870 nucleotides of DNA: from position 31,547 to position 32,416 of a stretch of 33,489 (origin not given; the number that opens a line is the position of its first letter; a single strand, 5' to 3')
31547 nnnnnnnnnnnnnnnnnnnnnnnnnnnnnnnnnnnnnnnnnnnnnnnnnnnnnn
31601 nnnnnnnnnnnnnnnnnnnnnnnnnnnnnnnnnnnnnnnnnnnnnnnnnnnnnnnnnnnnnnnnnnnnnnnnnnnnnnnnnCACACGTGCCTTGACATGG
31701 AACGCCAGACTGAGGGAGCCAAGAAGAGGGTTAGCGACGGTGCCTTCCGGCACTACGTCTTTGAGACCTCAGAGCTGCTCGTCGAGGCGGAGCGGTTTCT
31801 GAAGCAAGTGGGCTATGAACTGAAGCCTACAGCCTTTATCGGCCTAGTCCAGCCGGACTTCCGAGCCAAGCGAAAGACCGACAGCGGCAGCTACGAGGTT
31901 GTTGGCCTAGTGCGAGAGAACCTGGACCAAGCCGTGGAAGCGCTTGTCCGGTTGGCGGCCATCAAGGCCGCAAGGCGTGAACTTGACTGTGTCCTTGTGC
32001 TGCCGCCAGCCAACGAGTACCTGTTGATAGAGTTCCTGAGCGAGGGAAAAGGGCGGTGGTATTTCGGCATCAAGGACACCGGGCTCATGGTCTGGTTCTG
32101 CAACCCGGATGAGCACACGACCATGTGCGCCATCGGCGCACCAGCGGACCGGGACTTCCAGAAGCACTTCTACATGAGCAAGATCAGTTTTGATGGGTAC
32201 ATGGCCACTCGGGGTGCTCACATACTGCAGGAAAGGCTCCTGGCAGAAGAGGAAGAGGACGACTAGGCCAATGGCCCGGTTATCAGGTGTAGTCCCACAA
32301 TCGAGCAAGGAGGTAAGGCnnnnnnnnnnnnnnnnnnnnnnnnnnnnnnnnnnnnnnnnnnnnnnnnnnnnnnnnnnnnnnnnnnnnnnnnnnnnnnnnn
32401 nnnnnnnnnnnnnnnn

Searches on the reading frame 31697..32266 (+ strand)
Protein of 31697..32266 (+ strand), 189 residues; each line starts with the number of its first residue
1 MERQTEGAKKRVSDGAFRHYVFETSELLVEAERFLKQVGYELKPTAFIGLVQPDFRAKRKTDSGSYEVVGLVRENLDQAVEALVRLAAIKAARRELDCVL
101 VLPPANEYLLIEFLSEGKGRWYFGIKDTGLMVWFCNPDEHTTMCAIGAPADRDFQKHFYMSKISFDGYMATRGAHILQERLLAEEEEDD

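Call 4: search_protein_families(library=pfam, proteins=[window:31697-32266:+])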
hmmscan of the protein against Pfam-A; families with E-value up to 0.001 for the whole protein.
window:31697-32266:+ (189 aa): 0 families

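Call 18: search_protein_families(library=pfam, proteins=[window:31697-32266:+], max_evalue=10)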
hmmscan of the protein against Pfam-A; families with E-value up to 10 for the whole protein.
window:31697-32266:+ (189 aa): 1 family
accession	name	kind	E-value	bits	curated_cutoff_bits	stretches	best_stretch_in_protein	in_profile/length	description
PF20755.2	DUF6834_C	-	0.11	13.2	27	1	111-158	81-127/129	Domain of unknown function (DUF6834), C-terminal domain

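Call 19: search_protein_families(library=ncbifam, proteins=[window:31697-32266:+], max_evalue=0.01)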
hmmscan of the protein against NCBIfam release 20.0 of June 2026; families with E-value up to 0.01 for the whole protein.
window:31697-32266:+ (189 aa): 0 families
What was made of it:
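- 31697..32266 (+): Lineage-restricted 189-aa protein of unknown function with a PD-(D/E)XK-like fold. No Pfam or NCBIfam match (calls 4, 18, 19).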

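Call 39: find_homologous_proteins(query=window:31697-32266:+, max_evalue=0.001)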
Query window:31697-32266:+ (189 aa): 61 proteins with E <= 0.001 among 333 candidates.
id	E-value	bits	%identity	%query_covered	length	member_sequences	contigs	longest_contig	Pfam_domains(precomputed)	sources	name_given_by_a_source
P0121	5.0e-122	423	100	100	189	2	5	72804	-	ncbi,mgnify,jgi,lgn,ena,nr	ncbi:MAG: hypothetical protein DRI39_00175 [Chloroflexi bacterium]|mgnify:CR=1 FL=1|nr:MAG: hypothet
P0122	1.1e-95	337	75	100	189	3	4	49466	-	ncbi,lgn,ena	-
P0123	1.3e-95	337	77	100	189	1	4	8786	-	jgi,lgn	jgi:hypothetical protein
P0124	7.8e-95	334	75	100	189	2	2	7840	-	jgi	-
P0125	1.2e-92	327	71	94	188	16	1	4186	-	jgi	-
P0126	1.3e-92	327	72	96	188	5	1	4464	-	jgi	-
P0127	4.6e-92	325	73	97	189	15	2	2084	-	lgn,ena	-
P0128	1.2e-91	324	71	100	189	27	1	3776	-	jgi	jgi:hypothetical protein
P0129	5.2e-91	322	71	100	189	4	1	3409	-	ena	-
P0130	4.8e-90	318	69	94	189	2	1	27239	-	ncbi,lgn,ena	-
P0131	6.2e-90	318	74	99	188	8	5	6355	-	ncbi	-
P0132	8.7e-90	318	74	99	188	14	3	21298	-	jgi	jgi:hypothetical protein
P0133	4.3e-89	315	71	100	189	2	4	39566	-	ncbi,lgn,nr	ncbi:MAG: hypothetical protein FJ012_04170 [Chloroflexi bacterium]|nr:hypothetical protein [Chlorofl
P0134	7.6e-89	314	70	100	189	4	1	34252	-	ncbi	ncbi:hypothetical protein ACFLXE_01465 [Chloroflexota bacterium]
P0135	6.5e-88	311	72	99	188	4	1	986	-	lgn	-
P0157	5.1e-79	282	64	99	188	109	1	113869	-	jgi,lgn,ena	-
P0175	3.1e-57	211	51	100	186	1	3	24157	-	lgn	-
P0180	9.9e-43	164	65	63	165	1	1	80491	-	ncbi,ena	-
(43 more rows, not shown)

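Call 40: find_encoding_contigs(protein=P0121, flank=10000, max_places=3)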
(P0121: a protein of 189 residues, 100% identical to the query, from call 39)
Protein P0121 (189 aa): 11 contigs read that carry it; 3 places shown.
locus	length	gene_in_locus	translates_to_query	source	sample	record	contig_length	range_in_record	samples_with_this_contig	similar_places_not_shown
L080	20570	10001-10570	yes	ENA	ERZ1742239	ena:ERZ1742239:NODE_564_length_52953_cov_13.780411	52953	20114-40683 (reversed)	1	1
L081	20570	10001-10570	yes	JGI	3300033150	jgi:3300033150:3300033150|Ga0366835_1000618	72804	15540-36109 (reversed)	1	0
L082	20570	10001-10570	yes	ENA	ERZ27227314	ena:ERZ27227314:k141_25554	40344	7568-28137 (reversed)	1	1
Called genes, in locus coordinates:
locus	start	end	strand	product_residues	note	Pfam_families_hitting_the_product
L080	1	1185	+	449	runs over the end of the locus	PF08245:Mur_ligase_M, PF02875:Mur_ligase_C, PF27239:FOL3_C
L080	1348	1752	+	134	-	PF12172:zf-ChsH2, PF01796:OB_ChsH2_C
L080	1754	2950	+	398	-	PF00108:Thiolase_N, PF22691:Thiolase_C_1, PF02803:Thiolase_C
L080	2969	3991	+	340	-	PF08541:ACP_syn_III_C (weak)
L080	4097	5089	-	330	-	PF03308:MeaB, PF00009:GTP_EFTU (faint), PF00448:SRP54 (faint), PF02492:cobW, PF03029:ATP_bind_1 (faint), PF08433:KTI12 (faint)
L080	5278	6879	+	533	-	PF01642:MM_CoA_mutase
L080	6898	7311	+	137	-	PF02310:B12-binding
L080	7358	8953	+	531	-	PF01642:MM_CoA_mutase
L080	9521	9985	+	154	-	-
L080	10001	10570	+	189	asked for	-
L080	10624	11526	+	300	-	PF00106:adh_short, PF08659:KR, PF13561:adh_short_C2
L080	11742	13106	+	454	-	PF03598:CdhC, PF19436:ACS_CODH_B_C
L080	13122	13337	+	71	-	PF00643:zf-B_box (weak), PF22586:ANCHR-like_BBOX (weak)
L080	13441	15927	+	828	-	PF03063:Prismane (weak)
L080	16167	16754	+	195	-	-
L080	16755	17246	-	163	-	PF04060:FeS, PF00037:Fer4 (faint)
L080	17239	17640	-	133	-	PF01568:Molydop_binding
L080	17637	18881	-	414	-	-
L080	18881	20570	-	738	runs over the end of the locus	PF01078:Mg_chelatase (weak), PF13191:AAA_16 (faint), PF07728:AAA_5 (faint), PF05762:VWA_CoxE, PF00092:VWA, PF13519:VWA_2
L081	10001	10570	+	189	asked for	-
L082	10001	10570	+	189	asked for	-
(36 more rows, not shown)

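Call 41: find_encoding_contigs(protein=P0175, flank=10000, max_places=2)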
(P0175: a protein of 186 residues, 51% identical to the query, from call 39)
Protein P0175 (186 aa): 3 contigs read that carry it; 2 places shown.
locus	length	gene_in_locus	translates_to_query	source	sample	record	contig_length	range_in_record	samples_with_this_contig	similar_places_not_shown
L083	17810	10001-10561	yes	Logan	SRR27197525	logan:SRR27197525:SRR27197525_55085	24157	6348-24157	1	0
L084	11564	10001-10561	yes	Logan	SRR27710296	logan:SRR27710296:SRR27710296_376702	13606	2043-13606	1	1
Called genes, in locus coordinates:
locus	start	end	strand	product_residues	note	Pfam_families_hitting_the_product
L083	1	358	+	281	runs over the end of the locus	PF11794:HpaB_N, PF03241:HpaB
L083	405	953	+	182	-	PF04191:PEMT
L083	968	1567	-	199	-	PF01209:Ubie_methyltran, PF13847:Methyltransf_31, PF13649:Methyltransf_25, PF08241:Methyltransf_11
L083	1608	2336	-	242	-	PF02663:FmdE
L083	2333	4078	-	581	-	PF00005:ABC_tran, PF02463:SMC_N (faint), PF03193:RsgA_GTPase (faint), PF13191:AAA_16 (faint), PF13481:AAA_25 (faint), PF08352:oligo_HPY, PF00005:ABC_tran, PF13401:AAA_22 (weak), +4 more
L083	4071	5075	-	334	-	PF00528:BPD_transp_1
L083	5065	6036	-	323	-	PF00528:BPD_transp_1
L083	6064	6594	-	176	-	PF01980:TrmO_N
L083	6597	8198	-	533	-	PF00496:SBP_bac_5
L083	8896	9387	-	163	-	-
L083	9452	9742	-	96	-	PF14898:DUF4491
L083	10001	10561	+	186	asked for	-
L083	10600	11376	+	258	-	PF00795:CN_hydrolase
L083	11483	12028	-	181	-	PF01965:DJ-1_PfpI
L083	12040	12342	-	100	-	-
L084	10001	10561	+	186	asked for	-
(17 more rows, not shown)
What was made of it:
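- Tried and rejected: Its family is confined to this lineage (call 39), and one divergent copy lies in an unrelated context (call 41).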

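Call 42: find_encoding_contigs(protein=P0157, flank=10000, max_places=1)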
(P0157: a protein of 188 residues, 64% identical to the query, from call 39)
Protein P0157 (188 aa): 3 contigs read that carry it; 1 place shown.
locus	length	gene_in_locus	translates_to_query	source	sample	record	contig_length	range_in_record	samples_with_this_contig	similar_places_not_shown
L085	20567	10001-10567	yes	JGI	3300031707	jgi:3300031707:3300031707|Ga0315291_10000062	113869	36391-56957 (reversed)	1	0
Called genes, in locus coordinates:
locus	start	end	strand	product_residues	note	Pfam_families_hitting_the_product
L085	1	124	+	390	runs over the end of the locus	PF05762:VWA_CoxE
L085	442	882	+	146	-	PF00903:Glyoxalase, PF13669:Glyoxalase_4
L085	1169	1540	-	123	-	-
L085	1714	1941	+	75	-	-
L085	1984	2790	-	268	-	PF01135:PCMT (weak), PF13489:Methyltransf_23, PF01209:Ubie_methyltran, PF24675:NpmA, PF13847:Methyltransf_31, PF08241:Methyltransf_11, PF08242:Methyltransf_12, PF13649:Methyltransf_25, +2 more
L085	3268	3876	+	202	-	PF01121:CoaE, PF13521:AAA_28 (faint), PF13671:AAA_33 (faint)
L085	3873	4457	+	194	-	PF00293:NUDIX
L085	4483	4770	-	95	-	-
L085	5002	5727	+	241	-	PF00293:NUDIX (faint)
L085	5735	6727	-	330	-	PF03308:MeaB, PF02492:cobW (weak)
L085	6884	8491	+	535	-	PF01642:MM_CoA_mutase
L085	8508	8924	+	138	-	PF02310:B12-binding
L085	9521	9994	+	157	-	-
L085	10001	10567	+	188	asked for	-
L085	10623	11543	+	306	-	PF00106:adh_short, PF08659:KR, PF13561:adh_short_C2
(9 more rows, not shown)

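Call 43: find_encoding_contigs(protein=P0180, flank=10000, max_places=1)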
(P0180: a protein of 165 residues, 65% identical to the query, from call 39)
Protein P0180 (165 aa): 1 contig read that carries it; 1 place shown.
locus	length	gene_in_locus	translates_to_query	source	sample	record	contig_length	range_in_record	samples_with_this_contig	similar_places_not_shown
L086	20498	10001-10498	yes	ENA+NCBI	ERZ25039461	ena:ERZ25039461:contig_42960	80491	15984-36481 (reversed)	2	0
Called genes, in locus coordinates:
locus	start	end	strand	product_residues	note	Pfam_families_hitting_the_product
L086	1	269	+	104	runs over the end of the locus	-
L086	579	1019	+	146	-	PF00903:Glyoxalase, PF13468:Glyoxalase_3 (faint), PF13669:Glyoxalase_4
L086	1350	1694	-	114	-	-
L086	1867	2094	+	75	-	-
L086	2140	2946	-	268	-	PF01135:PCMT (weak), PF13489:Methyltransf_23, PF05175:MTS (weak), PF01209:Ubie_methyltran, PF13847:Methyltransf_31, PF08241:Methyltransf_11, PF08242:Methyltransf_12, PF13649:Methyltransf_25, +1 more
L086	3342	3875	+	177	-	PF01121:CoaE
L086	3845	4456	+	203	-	PF00293:NUDIX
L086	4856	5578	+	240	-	PF00293:NUDIX (faint)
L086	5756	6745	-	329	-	PF03308:MeaB, PF02492:cobW (weak)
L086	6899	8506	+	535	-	PF01642:MM_CoA_mutase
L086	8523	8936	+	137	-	PF02310:B12-binding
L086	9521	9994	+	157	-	-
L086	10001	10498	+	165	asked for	-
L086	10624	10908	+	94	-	PF00106:adh_short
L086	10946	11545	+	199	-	PF00106:adh_short, PF13561:adh_short_C2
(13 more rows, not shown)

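Call 56: predict_structure(alignment_id=A2)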
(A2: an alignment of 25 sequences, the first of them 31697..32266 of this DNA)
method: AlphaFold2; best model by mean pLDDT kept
length: 189 residues; sequences in the alignment: 25
mean_pLDDT: 82.5   pTM: 0.80
mean pLDDT of the five models: 82.5, 82.0, 81.9, 79.9, 77.2
residues with pLDDT >= 90: 86; 70-90: 62; 50-70: 32; < 50: 9
segments of 3 or more residues with pLDDT < 50: 1-7
pLDDT, mean of each block of 10 residues (from residue 1): 45 75 94 96 95 97 92 93 96 95 86 78 88 92 88 84 61 56 52
secondary structure, 60 per line:
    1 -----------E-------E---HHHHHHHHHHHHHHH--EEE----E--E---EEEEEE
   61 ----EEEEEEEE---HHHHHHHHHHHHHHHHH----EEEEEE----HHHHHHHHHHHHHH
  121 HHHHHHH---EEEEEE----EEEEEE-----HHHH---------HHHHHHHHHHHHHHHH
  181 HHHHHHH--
elements in order: H24-38 E41-43 E55-60 E65-72 H76-92 E97-102 H107-127 E131-136 E141-146 H152-155 H165-187

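Call 58: search_solved_structures(query=L080:13441-15927:+, max_evalue=0.00001, show_alignments=1)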
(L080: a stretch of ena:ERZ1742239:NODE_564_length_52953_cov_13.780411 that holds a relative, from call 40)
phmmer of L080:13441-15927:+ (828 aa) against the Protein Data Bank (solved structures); distinct sequences matched with E-value up to 0.00001: 9.
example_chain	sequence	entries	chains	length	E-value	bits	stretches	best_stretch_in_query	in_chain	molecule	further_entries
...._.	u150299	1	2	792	7.2e-102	345.2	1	51-780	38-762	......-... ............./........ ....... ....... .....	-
9c0q_A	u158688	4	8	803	3.2e-92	313.3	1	51-784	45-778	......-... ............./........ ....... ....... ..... 2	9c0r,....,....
31ox_C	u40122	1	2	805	1.3e-89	304.7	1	64-783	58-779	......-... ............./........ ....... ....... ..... 2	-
3cf4_A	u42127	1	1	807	1.8e-87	297.6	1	65-783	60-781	Acetyl-CoA decarboxylase/synthase alpha subunit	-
7p7k_I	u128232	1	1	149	2.9e-06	28.9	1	423-483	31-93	NADH-quinone oxidoreductase subunit I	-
7p61_I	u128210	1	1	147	2.9e-06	28.9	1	423-483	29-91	NADH-quinone oxidoreductase subunit I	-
7p69_I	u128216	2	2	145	2.9e-06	28.9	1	423-483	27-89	NADH-quinone oxidoreductase subunit I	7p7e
7p62_I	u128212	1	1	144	3e-06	28.9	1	423-483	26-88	NADH-quinone oxidoreductase subunit I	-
7awt_I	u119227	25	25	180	4.1e-06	28.4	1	423-483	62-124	NADH-quinone oxidoreductase subunit I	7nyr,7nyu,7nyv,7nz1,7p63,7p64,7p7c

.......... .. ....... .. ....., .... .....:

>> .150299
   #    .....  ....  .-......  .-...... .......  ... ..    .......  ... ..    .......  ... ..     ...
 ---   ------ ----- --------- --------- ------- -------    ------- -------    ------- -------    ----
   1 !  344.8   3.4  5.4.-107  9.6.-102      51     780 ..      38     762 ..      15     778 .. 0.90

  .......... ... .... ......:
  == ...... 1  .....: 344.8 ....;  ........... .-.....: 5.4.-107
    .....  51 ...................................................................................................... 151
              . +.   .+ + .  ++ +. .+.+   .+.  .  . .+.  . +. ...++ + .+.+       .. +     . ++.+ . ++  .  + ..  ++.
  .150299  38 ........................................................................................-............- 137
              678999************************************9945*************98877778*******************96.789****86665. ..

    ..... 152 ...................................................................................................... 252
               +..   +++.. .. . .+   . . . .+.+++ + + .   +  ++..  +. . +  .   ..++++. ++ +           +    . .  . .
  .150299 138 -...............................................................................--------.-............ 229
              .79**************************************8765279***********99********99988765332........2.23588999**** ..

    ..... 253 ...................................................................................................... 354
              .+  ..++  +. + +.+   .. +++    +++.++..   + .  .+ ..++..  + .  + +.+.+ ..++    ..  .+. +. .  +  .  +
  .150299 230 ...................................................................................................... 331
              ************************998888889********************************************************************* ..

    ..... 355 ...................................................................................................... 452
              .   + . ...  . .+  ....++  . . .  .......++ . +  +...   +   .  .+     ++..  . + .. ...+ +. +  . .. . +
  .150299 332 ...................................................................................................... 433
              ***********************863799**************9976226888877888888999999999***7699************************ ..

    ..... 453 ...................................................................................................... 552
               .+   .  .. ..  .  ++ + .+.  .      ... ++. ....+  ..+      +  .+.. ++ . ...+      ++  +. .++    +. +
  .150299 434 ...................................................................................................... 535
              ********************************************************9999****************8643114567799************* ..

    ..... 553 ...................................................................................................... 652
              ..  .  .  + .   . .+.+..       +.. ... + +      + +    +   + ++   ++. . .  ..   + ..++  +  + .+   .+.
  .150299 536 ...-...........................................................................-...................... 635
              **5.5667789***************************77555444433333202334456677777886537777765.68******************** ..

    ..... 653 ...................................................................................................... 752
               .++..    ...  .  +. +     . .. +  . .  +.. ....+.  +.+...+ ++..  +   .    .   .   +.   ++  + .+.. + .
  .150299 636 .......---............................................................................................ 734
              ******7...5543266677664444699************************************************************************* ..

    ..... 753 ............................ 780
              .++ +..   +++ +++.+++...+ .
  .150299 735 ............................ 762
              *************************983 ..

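Call 59: search_solved_structures(query=L080:11742-13106:+, max_evalue=1e-10, show_alignments=1)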
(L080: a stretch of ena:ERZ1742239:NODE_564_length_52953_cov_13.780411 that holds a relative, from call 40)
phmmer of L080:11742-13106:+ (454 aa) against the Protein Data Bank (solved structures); distinct sequences matched with E-value up to 1e-10: 17.
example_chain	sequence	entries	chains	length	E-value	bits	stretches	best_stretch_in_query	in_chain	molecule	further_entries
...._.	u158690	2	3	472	1.5e-82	281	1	42-436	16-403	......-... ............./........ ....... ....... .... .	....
7zkj_B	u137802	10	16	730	6.6e-71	242.6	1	42-430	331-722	CO-methylating acetyl-CoA synthase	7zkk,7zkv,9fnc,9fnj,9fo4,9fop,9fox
9fr0_A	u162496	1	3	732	6.6e-71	242.6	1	42-430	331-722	CO-methylating acetyl-CoA synthase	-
8cjb_B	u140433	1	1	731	6.7e-71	242.6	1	42-430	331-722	CO-methylating acetyl-CoA synthase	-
8cmw_B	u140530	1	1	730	6.7e-71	242.6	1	42-430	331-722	CO-methylating acetyl-CoA synthase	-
8cja_B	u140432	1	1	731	6.8e-71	242.6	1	42-430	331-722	CO-methylating acetyl-CoA synthase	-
1ru3_A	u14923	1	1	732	6.9e-71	242.6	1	42-430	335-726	Acetyl-CoA synthase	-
7nys_A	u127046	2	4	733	6.9e-71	242.6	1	42-430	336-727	CO-methylating acetyl-CoA synthase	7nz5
7nyp_A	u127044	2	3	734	6.9e-71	242.6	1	42-430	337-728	CO-methylating acetyl-CoA synthase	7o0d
8cjc_B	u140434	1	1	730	9.2e-71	242.1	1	42-430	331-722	CO-methylating acetyl-CoA synthase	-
3git_A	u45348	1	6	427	2.6e-62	214.3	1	42-430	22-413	Carbon monoxide dehydrogenase/acetyl-CoA synthase subunit alpha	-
3i04_M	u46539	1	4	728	1.4e-61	211.9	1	42-430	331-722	Carbon monoxide dehydrogenase/acetyl-CoA synthase subunit alpha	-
1oao_C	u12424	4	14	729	1.4e-61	211.9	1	42-430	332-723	CARBON MONOXIDE DEHYDROGENASE/ACETYL-COA SYNTHASE SUBUNIT ALPHA | Carbon monoxide dehydrogenase/acetyl CoA synthase subunit alpha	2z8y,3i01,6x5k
1mjg_M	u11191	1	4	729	1.5e-61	211.8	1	42-430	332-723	Carbon monoxide dehydrogenase alpha subunit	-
6ytt_A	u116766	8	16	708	1.1e-58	202.3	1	42-430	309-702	CO dehydrogenase/acetyl-CoA synthase complex, beta subunit | CO-methylating acetyl-CoA synthase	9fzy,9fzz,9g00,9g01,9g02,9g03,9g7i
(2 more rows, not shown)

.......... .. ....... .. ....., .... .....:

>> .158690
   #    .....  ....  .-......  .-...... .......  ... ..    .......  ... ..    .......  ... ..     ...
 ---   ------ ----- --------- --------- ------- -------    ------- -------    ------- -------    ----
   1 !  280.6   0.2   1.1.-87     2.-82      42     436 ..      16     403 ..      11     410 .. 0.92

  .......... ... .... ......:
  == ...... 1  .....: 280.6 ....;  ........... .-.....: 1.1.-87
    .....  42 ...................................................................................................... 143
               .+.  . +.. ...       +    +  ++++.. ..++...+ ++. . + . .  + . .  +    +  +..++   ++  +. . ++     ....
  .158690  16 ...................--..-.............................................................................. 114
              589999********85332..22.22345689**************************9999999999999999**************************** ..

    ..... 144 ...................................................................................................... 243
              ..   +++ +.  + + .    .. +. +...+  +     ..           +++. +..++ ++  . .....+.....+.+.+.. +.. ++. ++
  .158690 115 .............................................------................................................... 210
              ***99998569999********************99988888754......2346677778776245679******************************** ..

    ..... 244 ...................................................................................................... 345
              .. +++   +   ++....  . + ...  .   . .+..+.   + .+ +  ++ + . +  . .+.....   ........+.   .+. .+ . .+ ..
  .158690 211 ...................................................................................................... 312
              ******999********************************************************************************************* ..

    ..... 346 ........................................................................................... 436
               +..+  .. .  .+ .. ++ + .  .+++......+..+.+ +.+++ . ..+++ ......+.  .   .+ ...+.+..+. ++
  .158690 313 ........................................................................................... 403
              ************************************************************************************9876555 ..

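Call 60: fold_search(model_id=the predicted structure, library=pdb)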
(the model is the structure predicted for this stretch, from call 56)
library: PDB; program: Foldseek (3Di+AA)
matches with E <= 10: 659; with E <= 0.001: 4
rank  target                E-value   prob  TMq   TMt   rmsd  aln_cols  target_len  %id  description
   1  2ph7_A                2.4e-07  1.00  0.53  0.46   3.1       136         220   21  Crystal structure of AF2093 from Archaeoglobus fulgidus (released 2007-05-08)
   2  2ph7_B                3.2e-07  1.00  0.53  0.46   3.1       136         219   21  Crystal structure of AF2093 from Archaeoglobus fulgidus (released 2007-05-08)
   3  2inb                  2.4e-04  1.00  0.45  0.62   3.8       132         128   13  Crystal structure of an XisH family protein (ZP_00107633.1) from Nostoc punctiforme PCC 73102 at 1.60 A resolution (released 2006-10-24)
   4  2okf_A                8.3e-04  1.00  0.44  0.60   4.0       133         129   13  CRYSTAL STRUCTURE OF A FDXN ELEMENT EXCISION CONTROLLING FACTOR PROTEIN (AVA_3312) FROM ANABAENA VARIABILIS AT 1.60 A  (released 2007-01-30)
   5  5gke_A                3.2e-02  0.97  0.36  0.29   8.4       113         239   14  Structure of EndoMS-dsDNA1 complex (released 2016-11-02)
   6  2fok_A                3.6e-02  0.91  0.38  0.15   4.9       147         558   12  STRUCTURE OF RESTRICTION ENDONUCLEASE FOKI (released 1998-06-17)
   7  6g2h_A                3.8e-02  0.82  0.36  0.12   5.2       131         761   11  Filament of acetyl-CoA carboxylase and BRCT domains of BRCA1 (ACC-BRCT) core at 4.6 A resolution (released 2018-06-13)
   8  9nl2_A                4.6e-02  0.72  0.27  0.06  10.7       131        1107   14  Structure of R2 retrotransposon protein from Platysternon megacephalum initiating target-primed reverse transcription (released 2025-06-18)
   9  2fok_B                5.9e-02  0.80  0.34  0.14   5.5       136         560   14  STRUCTURE OF RESTRICTION ENDONUCLEASE FOKI (released 1998-06-17)
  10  9i05_Xi               5.9e-02  0.44  0.26  0.13  15.7       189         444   12  Cryo-EM structure of the large subunit of the mitochondrial ribosome from Toxoplasma gondii (released 2025-06-11)
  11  5csa_B                7.5e-02  0.90  0.39  0.10   4.1       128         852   12  Crystal structure of domains BT-BCCP-AC1-AC5 of yeast acetyl-CoA carboxylase (released 2015-10-28)
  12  8em1_B                8.5e-02  0.75  0.38  0.18   6.6       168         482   11  Type IIS Restriction Endonuclease PaqCI, DNA Unbound (released 2023-03-22)
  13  6han_D                8.5e-02  0.18  0.17  0.32  11.6        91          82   18  MamM CTD H264E-E289H (released 2019-08-21)
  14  5cs4_A                9.6e-02  0.77  0.41  0.22   6.1       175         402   12  Crystal structure of domains AC3-AC5 of yeast acetyl-CoA carboxylase (released 2015-10-28)
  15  1fok_A                9.6e-02  0.66  0.35  0.14   5.6       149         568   11  STRUCTURE OF RESTRICTION ENDONUCLEASE FOKI BOUND TO DNA (released 1997-12-03)
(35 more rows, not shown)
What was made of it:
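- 31697..32266 (+): The AlphaFold2 model has pLDDT 82.5, and the best Foldseek match is AF2093 (2ph7) at 2e-7 (calls 56, 60).
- Tried and rejected: The 189-aa protein as a clue to the substrate: its fold is PD-(D/E)XK-like (AF2093, XisH) and uninformative (calls 56, 60).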
